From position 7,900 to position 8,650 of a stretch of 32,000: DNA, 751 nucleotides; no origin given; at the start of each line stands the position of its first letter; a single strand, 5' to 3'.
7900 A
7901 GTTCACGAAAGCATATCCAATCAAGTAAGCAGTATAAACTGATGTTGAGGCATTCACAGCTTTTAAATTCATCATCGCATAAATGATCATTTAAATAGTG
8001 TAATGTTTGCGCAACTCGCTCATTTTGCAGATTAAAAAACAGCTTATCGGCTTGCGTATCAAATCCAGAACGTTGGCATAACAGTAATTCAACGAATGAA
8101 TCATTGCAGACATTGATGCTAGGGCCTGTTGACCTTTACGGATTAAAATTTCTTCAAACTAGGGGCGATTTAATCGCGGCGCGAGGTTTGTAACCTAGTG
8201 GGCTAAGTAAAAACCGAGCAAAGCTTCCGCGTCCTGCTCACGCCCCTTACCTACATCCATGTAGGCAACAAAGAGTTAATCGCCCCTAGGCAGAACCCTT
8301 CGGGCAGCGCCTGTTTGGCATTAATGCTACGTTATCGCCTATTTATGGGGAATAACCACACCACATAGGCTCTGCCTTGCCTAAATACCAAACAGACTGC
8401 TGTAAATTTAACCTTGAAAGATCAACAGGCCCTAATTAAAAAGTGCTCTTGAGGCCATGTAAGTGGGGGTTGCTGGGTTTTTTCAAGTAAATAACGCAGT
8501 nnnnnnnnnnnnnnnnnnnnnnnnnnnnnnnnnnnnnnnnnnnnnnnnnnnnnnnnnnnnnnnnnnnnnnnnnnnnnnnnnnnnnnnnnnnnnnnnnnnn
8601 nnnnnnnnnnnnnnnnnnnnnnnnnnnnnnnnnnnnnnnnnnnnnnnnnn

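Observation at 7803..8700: Glutathione S-transferase gene split by MITE copy B; in-silico excision restores a perfect ORF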

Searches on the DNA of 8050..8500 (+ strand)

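Call 18: search_dna_similar(query=window:8120-8434:+, collection=plasmids, mode=distant, max_rows=30)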
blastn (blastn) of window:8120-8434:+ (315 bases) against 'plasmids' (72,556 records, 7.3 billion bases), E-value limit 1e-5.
Records with a match: 20; places in all: 88; records where one place covers at least 80% of the query: 7.
Best place of each record, by identity: 90-95% 1; 80-90% 7; 60-80% 12.
By first word of the organism name: Pseudoalteromonas 13; Vibrio 4; Catenovulum 2; Saccharobesus 1.
By predicted mobility (MOB-suite, as given by PLSDB): non-mobilizable 20.
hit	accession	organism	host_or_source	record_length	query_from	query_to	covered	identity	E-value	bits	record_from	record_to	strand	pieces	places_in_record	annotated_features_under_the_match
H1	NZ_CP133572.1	Pseudoalteromonas sp. HL-AS2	sediment core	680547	1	315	100%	84.3%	4e-120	437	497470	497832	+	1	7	none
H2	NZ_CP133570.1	Pseudoalteromonas sp. HL-AS1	sediment core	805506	1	315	100%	80.3%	5e-87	327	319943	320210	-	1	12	none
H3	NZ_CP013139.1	Pseudoalteromonas sp. Bsw20308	seawater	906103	1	315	100%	80.0%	2e-85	323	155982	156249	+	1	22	none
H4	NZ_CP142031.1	Pseudoalteromonas sp. CuT4-3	whole organism,deep-sea sediment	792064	1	314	100%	80.1%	5e-99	368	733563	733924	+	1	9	none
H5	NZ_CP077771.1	Pseudoalteromonas shioyasakiensis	Haliotis discus hannai,plate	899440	2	314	99%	73.5%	3e-57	229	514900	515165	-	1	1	none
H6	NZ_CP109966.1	Catenovulum adriaticum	algae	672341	1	315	100%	72.6%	3e-39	169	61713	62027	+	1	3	none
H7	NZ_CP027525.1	Pseudoalteromonas carrageenovora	red alga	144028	1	307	97%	69.1%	4e-24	119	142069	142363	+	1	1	none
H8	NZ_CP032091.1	Pseudoalteromonas donghaensis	cell culture,seawater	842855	8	243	75%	82.2%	1e-57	230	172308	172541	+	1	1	none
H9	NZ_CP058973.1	Pseudoalteromonas sp. JSTW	cell culture,marine sediment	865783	8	243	75%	72.4%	1e-38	168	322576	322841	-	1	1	none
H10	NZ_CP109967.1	Catenovulum adriaticum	algae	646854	1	203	64%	73.8%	1e-24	120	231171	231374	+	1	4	none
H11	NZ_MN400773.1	Pseudoalteromonas translucida TAC125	-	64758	158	315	50%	88.0%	2e-48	200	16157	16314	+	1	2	none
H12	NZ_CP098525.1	Pseudoalteromonas sp. KG3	whole organism,Cheese rind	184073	158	309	48%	88.2%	7e-47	194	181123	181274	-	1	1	none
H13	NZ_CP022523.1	Pseudoalteromonas sp. NC201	pure culture,sea water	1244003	146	315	54%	76.0%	2e-23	117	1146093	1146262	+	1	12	none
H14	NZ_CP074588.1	Pseudoalteromonas piscicida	mixed culture,water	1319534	146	315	54%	76.0%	2e-23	117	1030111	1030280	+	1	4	none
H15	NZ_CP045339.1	Vibrio sp. THAF190c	pure culture,Surface of a polyethylene ...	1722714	147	314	53%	74.0%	1e-17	97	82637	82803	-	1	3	none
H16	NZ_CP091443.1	Pseudoalteromonas sp. CF6-2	sediment,South Sea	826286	1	104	33%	74.3%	1e-6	62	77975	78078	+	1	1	none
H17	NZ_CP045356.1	Vibrio sp. THAF64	pure culture,Surface of a sandy ...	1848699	3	93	29%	76.9%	2e-9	71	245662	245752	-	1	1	none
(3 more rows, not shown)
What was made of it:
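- There are 88 places in 20 PLSDB records (call 18).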

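Call 22: search_rna_families(source=window, start=8050, end=8500, threshold=evalue, max_evalue=1)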
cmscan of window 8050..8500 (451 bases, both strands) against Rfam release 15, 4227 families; matches with E-value up to 1: 0.
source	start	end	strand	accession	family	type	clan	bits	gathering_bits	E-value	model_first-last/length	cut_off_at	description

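Call 24: get_annotated_region(hit=H1, flank=3000)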
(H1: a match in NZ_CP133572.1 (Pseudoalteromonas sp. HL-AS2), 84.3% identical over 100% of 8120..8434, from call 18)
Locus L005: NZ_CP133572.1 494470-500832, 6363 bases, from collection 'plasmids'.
description: Pseudoalteromonas sp. HL-AS2 plasmid unnamed, complete sequence
organism: Pseudoalteromonas sp. HL-AS2 (NCBI taxid 3071082)
taxonomy: Bacteria; Pseudomonadota; Gammaproteobacteria; Alteromonadales; Pseudoalteromonadaceae; Pseudoalteromonas; Pseudoalteromonas sp. HL-AS2
host: -; source: sediment core; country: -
typing (MOB-suite, as given by PLSDB): non-mobilizable
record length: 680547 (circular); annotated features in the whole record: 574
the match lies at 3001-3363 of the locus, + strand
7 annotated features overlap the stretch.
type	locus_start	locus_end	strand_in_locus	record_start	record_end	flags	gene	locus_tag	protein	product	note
CDS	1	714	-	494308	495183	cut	-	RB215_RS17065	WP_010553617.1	DMT family transporter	GO:0055085 - transmembrane transport [Evidence IEA]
CDS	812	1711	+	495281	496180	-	-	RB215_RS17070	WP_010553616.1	LysR family transcriptional regulator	GO:0006355 - regulation of DNA-templated transcription [Evidence IEA]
CDS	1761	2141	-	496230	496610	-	-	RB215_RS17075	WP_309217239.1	STAS/SEC14 domain-containing protein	-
CDS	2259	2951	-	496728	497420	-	-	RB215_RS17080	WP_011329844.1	cupin domain-containing protein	-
CDS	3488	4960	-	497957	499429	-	-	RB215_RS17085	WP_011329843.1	carbon starvation CstA family protein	GO:0009267 - cellular response to starvation [Evidence IEA]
CDS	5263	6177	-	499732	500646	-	-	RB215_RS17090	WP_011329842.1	carbohydrate kinase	GO:0005975 - carbohydrate metabolic process [Evidence IEA]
CDS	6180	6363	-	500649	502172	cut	-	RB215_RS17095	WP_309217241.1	mannitol dehydrogenase family protein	-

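Call 25: get_annotated_region(hit=H2, flank=300)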
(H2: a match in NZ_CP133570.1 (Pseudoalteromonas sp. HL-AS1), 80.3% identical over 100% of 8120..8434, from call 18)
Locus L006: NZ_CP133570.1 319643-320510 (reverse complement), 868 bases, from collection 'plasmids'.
description: Pseudoalteromonas sp. HL-AS1 plasmid unnamed, complete sequence
organism: Pseudoalteromonas sp. HL-AS1 (NCBI taxid 3071081)
taxonomy: Bacteria; Pseudomonadota; Gammaproteobacteria; Alteromonadales; Pseudoalteromonadaceae; Pseudoalteromonas; Pseudoalteromonas sp. HL-AS1
host: -; source: sediment core; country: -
typing (MOB-suite, as given by PLSDB): non-mobilizable
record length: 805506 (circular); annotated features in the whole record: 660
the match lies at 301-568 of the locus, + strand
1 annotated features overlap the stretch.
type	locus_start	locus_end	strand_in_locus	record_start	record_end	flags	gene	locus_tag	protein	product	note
CDS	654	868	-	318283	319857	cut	-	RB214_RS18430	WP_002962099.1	ABC-F family ATPase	-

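Call 26: get_annotated_region(hit=H3, flank=300)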
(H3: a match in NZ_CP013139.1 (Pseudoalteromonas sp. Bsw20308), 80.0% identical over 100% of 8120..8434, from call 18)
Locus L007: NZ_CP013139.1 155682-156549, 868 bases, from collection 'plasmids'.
description: Pseudoalteromonas sp. Bsw20308 plasmid pPBSW1, complete sequence
organism: Pseudoalteromonas sp. Bsw20308 (NCBI taxid 283699)
taxonomy: Bacteria; Pseudomonadota; Gammaproteobacteria; Alteromonadales; Pseudoalteromonadaceae; Pseudoalteromonas; Pseudoalteromonas sp. Bsw20308
host: -; source: seawater; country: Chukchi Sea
typing (MOB-suite, as given by PLSDB): non-mobilizable
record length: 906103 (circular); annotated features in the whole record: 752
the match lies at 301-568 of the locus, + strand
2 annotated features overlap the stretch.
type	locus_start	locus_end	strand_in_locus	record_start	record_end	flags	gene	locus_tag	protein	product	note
CDS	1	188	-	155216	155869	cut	-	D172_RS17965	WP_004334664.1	TetR/AcrR family transcriptional regulator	-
CDS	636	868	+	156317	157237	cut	yddG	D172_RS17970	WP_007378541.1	aromatic amino acid DMT transporter YddG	-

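Call 27: get_annotated_region(hit=H4, flank=300)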
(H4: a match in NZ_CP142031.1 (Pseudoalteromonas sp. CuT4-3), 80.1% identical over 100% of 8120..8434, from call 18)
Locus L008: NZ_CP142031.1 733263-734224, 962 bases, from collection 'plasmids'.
description: Pseudoalteromonas sp. CuT4-3 plasmid unnamed1, complete sequence
organism: Pseudoalteromonas sp. CuT4-3 (NCBI taxid 3112573)
taxonomy: Bacteria; Pseudomonadota; Gammaproteobacteria; Alteromonadales; Pseudoalteromonadaceae; Pseudoalteromonas; Pseudoalteromonas sp. CuT4-3
host: -; source: whole organism,deep-sea sediment; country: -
typing (MOB-suite, as given by PLSDB): non-mobilizable
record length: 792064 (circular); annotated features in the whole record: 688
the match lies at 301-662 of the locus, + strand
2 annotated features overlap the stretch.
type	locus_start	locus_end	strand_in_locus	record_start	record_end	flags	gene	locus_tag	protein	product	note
CDS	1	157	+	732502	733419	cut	-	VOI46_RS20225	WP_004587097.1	carbohydrate kinase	GO:0005975 - carbohydrate metabolic process [Evidence IEA]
CDS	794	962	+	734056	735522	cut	-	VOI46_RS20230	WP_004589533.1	carbon starvation CstA family protein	GO:0009267 - cellular response to starvation [Evidence IEA]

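Call 28: get_annotated_region(hit=H5, flank=300)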
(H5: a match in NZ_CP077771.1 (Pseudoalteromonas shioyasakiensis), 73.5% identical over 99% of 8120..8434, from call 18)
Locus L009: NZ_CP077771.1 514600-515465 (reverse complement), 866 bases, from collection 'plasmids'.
description: Pseudoalteromonas shioyasakiensis strain SDCH90 plasmid p1, complete sequence
organism: Pseudoalteromonas shioyasakiensis (NCBI taxid 1190813)
taxonomy: Bacteria; Pseudomonadota; Gammaproteobacteria; Alteromonadales; Pseudoalteromonadaceae; Pseudoalteromonas; Pseudoalteromonas shioyasakiensis
host: -; source: Haliotis discus hannai,plate; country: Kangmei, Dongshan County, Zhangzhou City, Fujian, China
typing (MOB-suite, as given by PLSDB): non-mobilizable
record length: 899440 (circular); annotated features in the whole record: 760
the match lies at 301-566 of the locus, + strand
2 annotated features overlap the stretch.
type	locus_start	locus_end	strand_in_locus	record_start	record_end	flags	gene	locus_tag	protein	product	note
CDS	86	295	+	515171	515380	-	-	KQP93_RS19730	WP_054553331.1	PGPGW domain-containing protein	-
CDS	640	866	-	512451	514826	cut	ppsA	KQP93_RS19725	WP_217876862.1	phosphoenolpyruvate synthase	GO:0016310 - phosphorylation [Evidence IEA]; GO:0006090 - pyruvate metabolic process [Evidence IEA]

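Call 29: get_annotated_region(hit=H6, flank=300)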
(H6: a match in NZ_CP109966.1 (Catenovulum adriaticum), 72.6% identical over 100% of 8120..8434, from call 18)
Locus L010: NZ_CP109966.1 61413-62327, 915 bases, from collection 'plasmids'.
description: Catenovulum adriaticum strain TS8 plasmid pCadTS8_1, complete sequence
organism: Catenovulum adriaticum (NCBI taxid 2984846)
taxonomy: Bacteria; Pseudomonadota; Gammaproteobacteria; Alteromonadales; Alteromonadaceae; Catenovulum; Catenovulum adriaticum
host: -; source: algae; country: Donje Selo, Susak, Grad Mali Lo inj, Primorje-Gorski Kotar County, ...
typing (MOB-suite, as given by PLSDB): non-mobilizable
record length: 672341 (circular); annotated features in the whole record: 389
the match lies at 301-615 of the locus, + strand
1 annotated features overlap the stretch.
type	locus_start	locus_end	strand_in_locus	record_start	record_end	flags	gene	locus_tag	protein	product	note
CDS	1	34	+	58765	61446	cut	-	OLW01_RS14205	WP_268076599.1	PVC-type heme-binding CxxCH protein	-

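Call 76: get_annotated_region(hit=H17, flank=2500)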
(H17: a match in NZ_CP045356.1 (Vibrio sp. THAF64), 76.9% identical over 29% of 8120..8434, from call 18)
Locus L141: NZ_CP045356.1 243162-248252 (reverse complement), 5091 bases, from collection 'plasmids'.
description: Vibrio sp. THAF64 plasmid pTHAF64_a, complete sequence
organism: Vibrio sp. THAF64 (NCBI taxid 2587860)
taxonomy: Bacteria; Pseudomonadota; Gammaproteobacteria; Vibrionales; Vibrionaceae; Vibrio; Vibrio sp. THAF64
host: -; source: pure culture,Surface of a sandy sediment particle present in tank 6 of a marine aquarium containing ...; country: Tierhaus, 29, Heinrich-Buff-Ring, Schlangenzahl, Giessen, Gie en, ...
typing (MOB-suite, as given by PLSDB): non-mobilizable
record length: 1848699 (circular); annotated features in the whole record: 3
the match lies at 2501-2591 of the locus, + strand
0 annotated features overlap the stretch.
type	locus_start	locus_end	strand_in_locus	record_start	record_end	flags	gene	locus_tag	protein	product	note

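Call 77: get_annotated_region(hit=H16, flank=2500)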
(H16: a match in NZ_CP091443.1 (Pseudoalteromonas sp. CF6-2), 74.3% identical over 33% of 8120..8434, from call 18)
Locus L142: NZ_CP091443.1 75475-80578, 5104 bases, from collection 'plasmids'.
description: Pseudoalteromonas sp. CF6-2 plasmid unnamed, complete sequence
organism: Pseudoalteromonas sp. CF6-2 (NCBI taxid 562716)
taxonomy: Bacteria; Pseudomonadota; Gammaproteobacteria; Alteromonadales; Pseudoalteromonadaceae; Pseudoalteromonas; Pseudoalteromonas sp. CF6-2
host: -; source: sediment,South Sea; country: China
typing (MOB-suite, as given by PLSDB): non-mobilizable
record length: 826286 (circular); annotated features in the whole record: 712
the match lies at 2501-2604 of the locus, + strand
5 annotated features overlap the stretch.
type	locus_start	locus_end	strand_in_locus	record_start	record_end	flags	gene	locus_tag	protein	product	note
CDS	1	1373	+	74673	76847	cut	-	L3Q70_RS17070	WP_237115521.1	malate synthase G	GO:0006097 - glyoxylate cycle [Evidence IEA]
CDS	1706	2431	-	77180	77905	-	-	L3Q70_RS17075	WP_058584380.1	YebC/PmpR family DNA-binding transcriptional regulator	-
CDS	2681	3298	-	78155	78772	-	-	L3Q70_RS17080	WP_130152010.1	HAD family hydrolase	-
CDS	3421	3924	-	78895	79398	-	-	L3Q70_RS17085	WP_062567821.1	DUF6702 family protein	-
CDS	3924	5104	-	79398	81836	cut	-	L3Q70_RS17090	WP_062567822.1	M1 family metallopeptidase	-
